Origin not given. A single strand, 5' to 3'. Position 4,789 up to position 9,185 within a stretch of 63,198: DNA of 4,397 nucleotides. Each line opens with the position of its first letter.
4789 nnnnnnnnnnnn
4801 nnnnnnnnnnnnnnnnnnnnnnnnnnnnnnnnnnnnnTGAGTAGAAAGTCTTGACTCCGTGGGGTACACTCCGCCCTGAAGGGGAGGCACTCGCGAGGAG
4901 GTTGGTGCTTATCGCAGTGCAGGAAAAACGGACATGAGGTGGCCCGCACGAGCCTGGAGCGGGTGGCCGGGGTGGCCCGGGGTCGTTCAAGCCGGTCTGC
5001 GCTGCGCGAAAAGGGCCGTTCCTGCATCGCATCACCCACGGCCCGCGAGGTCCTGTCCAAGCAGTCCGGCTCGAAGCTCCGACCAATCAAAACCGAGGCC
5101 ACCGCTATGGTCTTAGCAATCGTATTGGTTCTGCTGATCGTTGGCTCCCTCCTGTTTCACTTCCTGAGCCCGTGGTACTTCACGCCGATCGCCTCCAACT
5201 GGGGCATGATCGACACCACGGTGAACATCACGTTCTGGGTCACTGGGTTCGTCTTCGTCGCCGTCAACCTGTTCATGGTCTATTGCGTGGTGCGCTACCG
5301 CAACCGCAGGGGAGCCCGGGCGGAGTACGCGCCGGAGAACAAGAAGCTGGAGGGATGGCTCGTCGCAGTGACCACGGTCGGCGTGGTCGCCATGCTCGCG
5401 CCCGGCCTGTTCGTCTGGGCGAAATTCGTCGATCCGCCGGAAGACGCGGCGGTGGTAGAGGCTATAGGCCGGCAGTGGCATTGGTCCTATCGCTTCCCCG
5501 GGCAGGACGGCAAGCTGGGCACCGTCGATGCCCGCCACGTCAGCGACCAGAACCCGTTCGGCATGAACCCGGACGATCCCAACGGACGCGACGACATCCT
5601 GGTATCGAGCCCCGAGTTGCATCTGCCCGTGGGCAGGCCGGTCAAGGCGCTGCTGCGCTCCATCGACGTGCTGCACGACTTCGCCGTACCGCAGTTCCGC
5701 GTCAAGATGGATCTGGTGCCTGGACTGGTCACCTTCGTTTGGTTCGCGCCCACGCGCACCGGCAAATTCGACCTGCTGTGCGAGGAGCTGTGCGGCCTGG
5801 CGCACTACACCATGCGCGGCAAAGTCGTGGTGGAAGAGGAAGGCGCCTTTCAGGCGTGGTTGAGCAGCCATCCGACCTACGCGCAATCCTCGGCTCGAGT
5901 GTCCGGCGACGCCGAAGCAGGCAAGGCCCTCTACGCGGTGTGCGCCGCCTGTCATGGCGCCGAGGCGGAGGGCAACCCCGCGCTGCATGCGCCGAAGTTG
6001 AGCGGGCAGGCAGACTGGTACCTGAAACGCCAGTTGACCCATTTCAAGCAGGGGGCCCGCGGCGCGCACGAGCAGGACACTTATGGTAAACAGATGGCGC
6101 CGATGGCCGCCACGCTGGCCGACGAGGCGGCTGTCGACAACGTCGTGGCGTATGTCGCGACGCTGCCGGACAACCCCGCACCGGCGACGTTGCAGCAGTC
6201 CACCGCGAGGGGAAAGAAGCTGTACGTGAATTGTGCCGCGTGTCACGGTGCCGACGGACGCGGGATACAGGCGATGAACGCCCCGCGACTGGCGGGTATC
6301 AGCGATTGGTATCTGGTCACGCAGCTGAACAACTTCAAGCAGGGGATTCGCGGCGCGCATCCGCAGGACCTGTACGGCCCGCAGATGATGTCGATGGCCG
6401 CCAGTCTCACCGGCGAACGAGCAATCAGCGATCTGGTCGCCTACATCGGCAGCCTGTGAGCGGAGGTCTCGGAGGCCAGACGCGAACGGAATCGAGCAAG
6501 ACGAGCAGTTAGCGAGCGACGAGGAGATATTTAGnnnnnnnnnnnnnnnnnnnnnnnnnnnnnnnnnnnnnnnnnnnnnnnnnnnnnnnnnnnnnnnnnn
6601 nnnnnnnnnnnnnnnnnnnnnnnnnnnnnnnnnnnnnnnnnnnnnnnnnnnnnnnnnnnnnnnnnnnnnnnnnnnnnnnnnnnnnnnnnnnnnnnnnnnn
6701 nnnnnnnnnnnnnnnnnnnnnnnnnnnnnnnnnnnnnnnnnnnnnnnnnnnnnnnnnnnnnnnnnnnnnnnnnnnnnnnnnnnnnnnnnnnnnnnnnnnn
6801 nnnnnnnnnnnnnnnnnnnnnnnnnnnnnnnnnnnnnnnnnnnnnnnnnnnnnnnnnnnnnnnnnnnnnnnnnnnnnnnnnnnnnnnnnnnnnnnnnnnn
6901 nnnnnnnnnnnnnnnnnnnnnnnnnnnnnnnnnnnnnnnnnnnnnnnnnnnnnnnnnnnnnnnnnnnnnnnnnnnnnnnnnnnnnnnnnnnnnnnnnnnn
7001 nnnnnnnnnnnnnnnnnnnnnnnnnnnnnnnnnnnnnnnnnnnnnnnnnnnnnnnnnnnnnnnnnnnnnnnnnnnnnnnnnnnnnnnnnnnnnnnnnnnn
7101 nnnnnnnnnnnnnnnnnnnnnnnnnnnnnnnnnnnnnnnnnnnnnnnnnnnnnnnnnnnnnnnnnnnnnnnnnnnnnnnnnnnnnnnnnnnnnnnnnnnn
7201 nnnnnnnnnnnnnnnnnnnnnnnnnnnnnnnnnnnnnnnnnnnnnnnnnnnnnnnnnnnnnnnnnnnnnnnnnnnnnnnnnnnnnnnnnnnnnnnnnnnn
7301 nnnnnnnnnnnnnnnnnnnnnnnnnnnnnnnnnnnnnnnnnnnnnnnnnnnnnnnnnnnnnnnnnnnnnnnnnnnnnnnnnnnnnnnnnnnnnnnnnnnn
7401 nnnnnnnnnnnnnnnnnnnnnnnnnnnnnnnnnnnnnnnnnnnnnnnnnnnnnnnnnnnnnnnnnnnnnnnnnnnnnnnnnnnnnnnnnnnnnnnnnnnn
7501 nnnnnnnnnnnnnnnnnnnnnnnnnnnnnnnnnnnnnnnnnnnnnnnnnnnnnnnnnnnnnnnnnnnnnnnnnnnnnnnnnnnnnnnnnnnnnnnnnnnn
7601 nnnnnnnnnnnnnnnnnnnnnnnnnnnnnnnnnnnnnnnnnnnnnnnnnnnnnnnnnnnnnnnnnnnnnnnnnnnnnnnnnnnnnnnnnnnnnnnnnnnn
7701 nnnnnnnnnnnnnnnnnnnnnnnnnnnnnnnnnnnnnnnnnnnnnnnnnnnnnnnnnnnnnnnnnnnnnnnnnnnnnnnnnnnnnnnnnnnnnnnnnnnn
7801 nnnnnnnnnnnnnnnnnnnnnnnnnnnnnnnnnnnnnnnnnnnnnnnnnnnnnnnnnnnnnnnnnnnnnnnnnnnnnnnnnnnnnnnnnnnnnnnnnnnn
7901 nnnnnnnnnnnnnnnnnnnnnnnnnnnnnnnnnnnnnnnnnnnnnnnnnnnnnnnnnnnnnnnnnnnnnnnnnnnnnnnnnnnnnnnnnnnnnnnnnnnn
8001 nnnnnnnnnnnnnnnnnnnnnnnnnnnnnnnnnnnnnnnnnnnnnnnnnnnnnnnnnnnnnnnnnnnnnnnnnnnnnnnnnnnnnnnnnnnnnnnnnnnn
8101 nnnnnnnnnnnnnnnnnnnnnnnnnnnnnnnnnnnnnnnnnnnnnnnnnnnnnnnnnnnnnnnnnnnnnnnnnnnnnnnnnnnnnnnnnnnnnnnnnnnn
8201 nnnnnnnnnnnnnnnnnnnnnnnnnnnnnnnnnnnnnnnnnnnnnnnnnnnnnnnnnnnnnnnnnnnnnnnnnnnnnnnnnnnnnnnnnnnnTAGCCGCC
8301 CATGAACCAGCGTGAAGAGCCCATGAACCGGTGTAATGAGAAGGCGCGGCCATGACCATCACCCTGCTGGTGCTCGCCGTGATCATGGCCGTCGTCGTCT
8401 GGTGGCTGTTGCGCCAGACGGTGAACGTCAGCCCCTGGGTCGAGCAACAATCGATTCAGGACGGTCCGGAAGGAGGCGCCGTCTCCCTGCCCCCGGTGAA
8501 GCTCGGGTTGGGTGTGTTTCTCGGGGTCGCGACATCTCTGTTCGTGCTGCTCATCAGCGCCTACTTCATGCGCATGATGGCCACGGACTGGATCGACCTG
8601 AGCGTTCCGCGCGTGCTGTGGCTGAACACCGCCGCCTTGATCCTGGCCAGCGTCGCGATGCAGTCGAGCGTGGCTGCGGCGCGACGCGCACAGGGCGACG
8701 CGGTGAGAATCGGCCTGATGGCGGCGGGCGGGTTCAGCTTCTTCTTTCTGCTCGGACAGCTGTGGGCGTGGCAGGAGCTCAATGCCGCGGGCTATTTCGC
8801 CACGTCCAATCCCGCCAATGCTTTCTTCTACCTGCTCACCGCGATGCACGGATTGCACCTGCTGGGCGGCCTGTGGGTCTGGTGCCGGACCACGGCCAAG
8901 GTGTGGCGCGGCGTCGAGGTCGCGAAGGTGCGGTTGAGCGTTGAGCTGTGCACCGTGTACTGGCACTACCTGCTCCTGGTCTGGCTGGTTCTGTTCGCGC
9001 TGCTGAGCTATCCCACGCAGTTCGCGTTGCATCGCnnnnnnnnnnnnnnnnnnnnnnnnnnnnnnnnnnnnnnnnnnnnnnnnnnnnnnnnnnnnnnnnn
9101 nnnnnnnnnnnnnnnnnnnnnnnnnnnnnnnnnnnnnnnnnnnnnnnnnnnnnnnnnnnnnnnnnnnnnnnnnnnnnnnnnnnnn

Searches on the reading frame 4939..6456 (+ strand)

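Call 37: search_protein_families(library=pfam, proteins=[window:4939-6456:+])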
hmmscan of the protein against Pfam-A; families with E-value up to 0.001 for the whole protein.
window:4939-6456:+ (506 aa): 3 families
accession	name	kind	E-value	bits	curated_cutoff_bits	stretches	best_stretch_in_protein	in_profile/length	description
PF00034.26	Cytochrom_C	-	1e-28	100.9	21.3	2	325-409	1-89/90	Cytochrome c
PF00116.26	COX2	-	8.3e-19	68.1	22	1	172-293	2-114/120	Cytochrome C oxidase subunit II, periplasmic domain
PF13442.11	Cytochrome_CBB3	-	2.5e-11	44.2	27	1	324-406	2-68/68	Cytochrome C oxidase, cbb3-type, subunit III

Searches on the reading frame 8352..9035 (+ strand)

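Call 37: search_protein_families(library=pfam, proteins=[window:8352-9035:+])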
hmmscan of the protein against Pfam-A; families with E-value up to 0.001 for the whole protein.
window:8352-9035:+ (228 aa): 1 family
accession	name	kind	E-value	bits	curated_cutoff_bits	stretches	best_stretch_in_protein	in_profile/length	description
PF00510.24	COX3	-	0.00026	21.4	23.8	1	50-218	77-253/258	Cytochrome c oxidase subunit III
